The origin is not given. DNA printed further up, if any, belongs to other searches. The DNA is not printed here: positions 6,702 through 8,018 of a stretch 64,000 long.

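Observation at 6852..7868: PurM-like (AIR-synthase-related) ATPase embedded in a lipid operon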

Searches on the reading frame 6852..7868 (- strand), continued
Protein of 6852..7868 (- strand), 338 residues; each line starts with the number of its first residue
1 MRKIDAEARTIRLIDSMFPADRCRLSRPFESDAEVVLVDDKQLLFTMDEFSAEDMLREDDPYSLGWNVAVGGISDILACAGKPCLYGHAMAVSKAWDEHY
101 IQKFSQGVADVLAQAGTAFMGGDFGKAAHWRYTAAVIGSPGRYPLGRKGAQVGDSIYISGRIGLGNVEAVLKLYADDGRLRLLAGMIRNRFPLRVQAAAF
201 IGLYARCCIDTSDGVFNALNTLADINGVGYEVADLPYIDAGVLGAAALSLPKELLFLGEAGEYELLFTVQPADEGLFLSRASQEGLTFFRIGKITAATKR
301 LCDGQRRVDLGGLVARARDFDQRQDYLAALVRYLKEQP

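Call 46: fold_search(model_id=the predicted structure, library=pdb)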
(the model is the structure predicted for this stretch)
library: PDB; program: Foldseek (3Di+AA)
matches with E <= 10: 856; with E <= 0.001: 106
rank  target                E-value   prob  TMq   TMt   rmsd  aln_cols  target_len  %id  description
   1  2yxz_D                7.7e-25  1.00  0.71  0.78   4.4       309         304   24  Crystal structure of tt0281 from Thermus thermophilus HB8 (released 2008-04-29)
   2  3c9t_A                1.7e-24  1.00  0.71  0.77   4.2       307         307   22  AaThiL complexed with AMPPCP and TMP (released 2008-03-18)
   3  2yye_A                2.1e-24  1.00  0.70  0.69   5.9       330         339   19  Crystal structure of selenophosphate synthetase from Aquifex aeolicus complexed with AMPCPP (released 2008-04-29)
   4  2yxz_A                2.4e-24  1.00  0.72  0.79   4.2       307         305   24  Crystal structure of tt0281 from Thermus thermophilus HB8 (released 2008-04-29)
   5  2yye_B                4.0e-24  1.00  0.72  0.71   5.9       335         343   18  Crystal structure of selenophosphate synthetase from Aquifex aeolicus complexed with AMPCPP (released 2008-04-29)
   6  5cc8_A                4.6e-24  1.00  0.65  0.73   8.8       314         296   23  Structure of thiamine-monophosphate kinase from Acinetobacter baumannii in complex with AMPPNP (released 2015-09-02)
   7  3c9u_A                4.9e-24  1.00  0.71  0.77   3.9       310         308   23  AaThiL complexed with ADP and TPP (released 2008-03-18)
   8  3c9u_B                5.2e-24  1.00  0.70  0.75   4.0       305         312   23  AaThiL complexed with ADP and TPP (released 2008-03-18)
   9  3c9r_B                6.3e-24  1.00  0.72  0.80   4.0       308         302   21  AaThiL complexed with ATP (released 2008-03-18)
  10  3mcq                  7.7e-24  1.00  0.66  0.73   6.2       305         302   23  Crystal structure of Thiamine-monophosphate kinase (Mfla_0573) from METHYLOBACILLUS FLAGELLATUS KT at 1.91 A resolution (released 2010-05-19)
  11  3c9r_A                8.2e-24  1.00  0.69  0.76   4.4       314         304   23  AaThiL complexed with ATP (released 2008-03-18)
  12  5cm7_B                8.2e-24  1.00  0.66  0.73   9.8       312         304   24  Structure of thiamine-monophosphate kinase from Acinetobacter baumannii in complex with adenosine diphosphate (ADP) an (released 2015-08-26)
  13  3c9t_B                1.1e-23  1.00  0.70  0.76   3.8       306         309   22  AaThiL complexed with AMPPCP and TMP (released 2008-03-18)
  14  1vqv_A                1.2e-23  1.00  0.70  0.80   4.2       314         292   21  Crystal Structure of Thiamine Monophosphate Kinase (thil) from Aquifex Aeolicus (released 2005-01-11)
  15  5cm7_A                1.8e-23  1.00  0.64  0.70   9.2       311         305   24  Structure of thiamine-monophosphate kinase from Acinetobacter baumannii in complex with adenosine diphosphate (ADP) an (released 2015-08-26)
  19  3vyt_C                6.8e-22  1.00  0.71  0.71   3.9       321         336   16  Crystal structure of the HypC-HypD-HypE complex (form I inward) (released 2012-11-28)
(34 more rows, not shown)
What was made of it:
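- On PurM superfamily (AIRS / AIRS_C): Foldseek gives E about 1e-24 and TM 0.7-0.8 to 2yxz, 3c9t, 2yye and 3vyt (call 46).
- Closest known: HypE, SelD, PurM and PurL. Same: The fold and the ATP/Mg site are shared (call 46).
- Structure comparison cannot separate ThiL from SelD or HypE (call 46). The fold is equally close to HypE and SelD (call 46).
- Tried and rejected: It cannot discriminate ThiL from SelD or HypE (call 46).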

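Call 48: search_protein_families(library=pfam, proteins=[P0122, P0137, P0189, P0236, P0256, P0091, P0174, P0171], max_evalue=0.001)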
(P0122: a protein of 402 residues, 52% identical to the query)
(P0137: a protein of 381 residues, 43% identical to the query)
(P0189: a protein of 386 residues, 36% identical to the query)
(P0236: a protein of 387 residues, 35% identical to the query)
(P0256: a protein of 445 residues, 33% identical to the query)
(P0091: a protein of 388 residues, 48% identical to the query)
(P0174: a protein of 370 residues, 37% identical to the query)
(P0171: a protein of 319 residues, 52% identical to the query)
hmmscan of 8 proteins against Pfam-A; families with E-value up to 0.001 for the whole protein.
P0122 (402 aa): 1 family
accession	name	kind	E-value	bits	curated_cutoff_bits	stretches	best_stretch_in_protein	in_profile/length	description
PF00586.29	AIRS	-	4.8e-12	46.7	24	1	37-143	3-110/112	AIR synthase related protein, N-terminal domain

P0137 (381 aa): 2 families
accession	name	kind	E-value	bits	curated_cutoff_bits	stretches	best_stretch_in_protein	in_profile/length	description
PF00586.29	AIRS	-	7.3e-14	52.6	24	1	29-135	3-110/112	AIR synthase related protein, N-terminal domain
PF02769.27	AIRS_C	-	0.00031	21.4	23.1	1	148-291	1-145/156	AIR synthase related protein, C-terminal domain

P0189 (386 aa): 2 families
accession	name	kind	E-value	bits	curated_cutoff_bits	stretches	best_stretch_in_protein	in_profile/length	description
PF00586.29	AIRS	-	1e-12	48.9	24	1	29-136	3-110/112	AIR synthase related protein, N-terminal domain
PF02769.27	AIRS_C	-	0.00037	21.1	23.1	1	172-310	2-143/156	AIR synthase related protein, C-terminal domain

P0236 (387 aa): 1 family
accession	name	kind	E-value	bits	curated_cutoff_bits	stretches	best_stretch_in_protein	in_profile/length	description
PF00586.29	AIRS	-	2.8e-17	63.6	24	1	27-134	2-110/112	AIR synthase related protein, N-terminal domain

P0256 (445 aa): 2 families
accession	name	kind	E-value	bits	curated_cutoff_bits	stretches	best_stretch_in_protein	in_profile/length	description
PF00586.29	AIRS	-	2e-18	67.3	24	1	43-158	3-112/112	AIR synthase related protein, N-terminal domain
PF02769.27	AIRS_C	-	7.6e-05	23.4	23.1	1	169-319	1-153/156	AIR synthase related protein, C-terminal domain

P0091 (388 aa): 2 families
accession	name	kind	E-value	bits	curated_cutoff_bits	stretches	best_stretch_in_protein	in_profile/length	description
PF00586.29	AIRS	-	1.1e-09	39.2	24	1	30-135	4-110/112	AIR synthase related protein, N-terminal domain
PF02769.27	AIRS_C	-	2.1e-05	25.2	23.1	1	203-296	62-150/156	AIR synthase related protein, C-terminal domain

P0174 (370 aa): 1 family
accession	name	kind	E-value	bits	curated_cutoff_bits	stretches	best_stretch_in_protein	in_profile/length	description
PF00586.29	AIRS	-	6.7e-12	46.3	24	1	35-143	3-111/112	AIR synthase related protein, N-terminal domain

P0171 (319 aa): 2 families
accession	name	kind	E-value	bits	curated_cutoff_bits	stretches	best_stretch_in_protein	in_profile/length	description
PF00586.29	AIRS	-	5e-12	46.7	24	1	119-219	11-111/112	AIR synthase related protein, N-terminal domain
PF19279.4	YegS_C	-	0.00023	21.4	27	1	11-95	31-114/158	YegS C-terminal NAD kinase beta sandwich-like domain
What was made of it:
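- One database ORF carries both domains (P0171, call 48).
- Tried and rejected: The longer ThiL-like database entries are mostly just longer ORFs (call 48).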

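Call 56: find_homologous_proteins(query=P0200, max_evalue=1e-20)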
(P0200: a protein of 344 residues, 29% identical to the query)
Query P0200 (344 aa): 9 proteins with E <= 1e-20 among 2034 candidates.
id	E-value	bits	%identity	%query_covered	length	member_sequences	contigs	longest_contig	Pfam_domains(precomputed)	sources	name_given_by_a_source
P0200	1.9e-229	778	100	100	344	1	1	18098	PF00586.30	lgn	-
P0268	7.0e-152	523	67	100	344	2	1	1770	PF00586.30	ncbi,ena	-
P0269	6.7e-134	464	59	100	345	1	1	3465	PF00586.30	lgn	-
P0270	2.3e-127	443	56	99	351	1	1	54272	PF00586.30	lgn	-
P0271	4.6e-103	363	49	98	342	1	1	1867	PF00586.30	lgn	-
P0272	2.2e-83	298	44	99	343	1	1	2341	PF00586.30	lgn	-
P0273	8.8e-83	296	42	98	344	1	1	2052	PF00586.30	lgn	-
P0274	1.0e-77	280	42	99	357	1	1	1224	PF00586.30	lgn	-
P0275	1.2e-24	105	28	98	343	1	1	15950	PF00586.30,PF02769.28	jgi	jgi:thiamine-monophosphate kinase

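Call 57: find_encoding_contigs(protein=P0270, flank=10000, max_places=1)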
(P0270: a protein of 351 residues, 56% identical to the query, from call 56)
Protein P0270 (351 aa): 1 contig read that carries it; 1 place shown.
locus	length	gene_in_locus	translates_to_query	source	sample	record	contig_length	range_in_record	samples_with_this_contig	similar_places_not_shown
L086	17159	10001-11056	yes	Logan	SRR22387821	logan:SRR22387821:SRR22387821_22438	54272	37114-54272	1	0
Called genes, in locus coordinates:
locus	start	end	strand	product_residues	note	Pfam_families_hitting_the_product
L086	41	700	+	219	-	-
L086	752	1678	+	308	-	PF02169:LPP20 (weak)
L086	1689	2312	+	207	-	PF13036:LpoB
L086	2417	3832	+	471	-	-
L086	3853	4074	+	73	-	-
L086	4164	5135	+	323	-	PF01040:UbiA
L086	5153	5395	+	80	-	PF00550:PP-binding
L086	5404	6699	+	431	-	PF00155:Aminotran_1_2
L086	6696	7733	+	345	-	PF01073:3Beta_HSD, PF01370:Epimerase, PF04321:RmlD_sub_bind, PF13460:NAD_binding_10, PF16363:GDP_Man_Dehyd, PF07993:NAD_binding_4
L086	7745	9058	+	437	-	PF13353:Fer4_12, PF04055:Radical_SAM, PF13186:SPASM (faint)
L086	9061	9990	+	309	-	PF00781:DAGK_cat, PF19279:YegS_C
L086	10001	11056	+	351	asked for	PF00586:AIRS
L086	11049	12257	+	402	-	PF00724:Oxidored_FMN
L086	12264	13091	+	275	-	PF01370:Epimerase, PF04321:RmlD_sub_bind (weak), PF13460:NAD_binding_10 (weak), PF16363:GDP_Man_Dehyd (faint), PF08338:DUF1731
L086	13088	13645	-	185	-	PF00578:AhpC-TSA, PF08534:Redoxin, PF13905:Thioredoxin_8 (faint)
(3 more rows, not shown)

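Call 58: find_encoding_contigs(protein=P0200, flank=9000, max_places=1)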
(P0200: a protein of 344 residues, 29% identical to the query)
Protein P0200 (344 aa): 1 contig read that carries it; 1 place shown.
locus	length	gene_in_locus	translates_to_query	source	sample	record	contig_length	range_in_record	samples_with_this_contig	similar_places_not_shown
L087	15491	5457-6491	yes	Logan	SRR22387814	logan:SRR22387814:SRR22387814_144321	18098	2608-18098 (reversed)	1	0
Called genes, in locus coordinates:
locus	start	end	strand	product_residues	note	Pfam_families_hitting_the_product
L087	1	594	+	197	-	?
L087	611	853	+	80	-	PF00550:PP-binding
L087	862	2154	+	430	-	PF00155:Aminotran_1_2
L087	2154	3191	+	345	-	PF01073:3Beta_HSD, PF01370:Epimerase, PF04321:RmlD_sub_bind, PF05368:NmrA (weak), PF13460:NAD_binding_10 (weak), PF16363:GDP_Man_Dehyd, PF07993:NAD_binding_4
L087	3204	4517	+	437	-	PF04055:Radical_SAM, PF13353:Fer4_12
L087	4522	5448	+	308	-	PF00781:DAGK_cat, PF19279:YegS_C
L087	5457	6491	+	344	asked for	PF00586:AIRS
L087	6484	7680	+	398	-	PF00724:Oxidored_FMN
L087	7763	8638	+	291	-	PF01370:Epimerase, PF16363:GDP_Man_Dehyd (faint), PF08338:DUF1731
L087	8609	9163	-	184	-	PF00578:AhpC-TSA, PF08534:Redoxin, PF13905:Thioredoxin_8 (faint)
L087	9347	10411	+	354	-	PF01625:PMSR, PF01641:SelR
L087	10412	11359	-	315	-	PF14765:PS-DH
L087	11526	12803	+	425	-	PF00109:ketoacyl-synt, PF02801:Ketoacyl-synt_C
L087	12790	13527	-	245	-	PF04445:SAM_MT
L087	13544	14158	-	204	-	-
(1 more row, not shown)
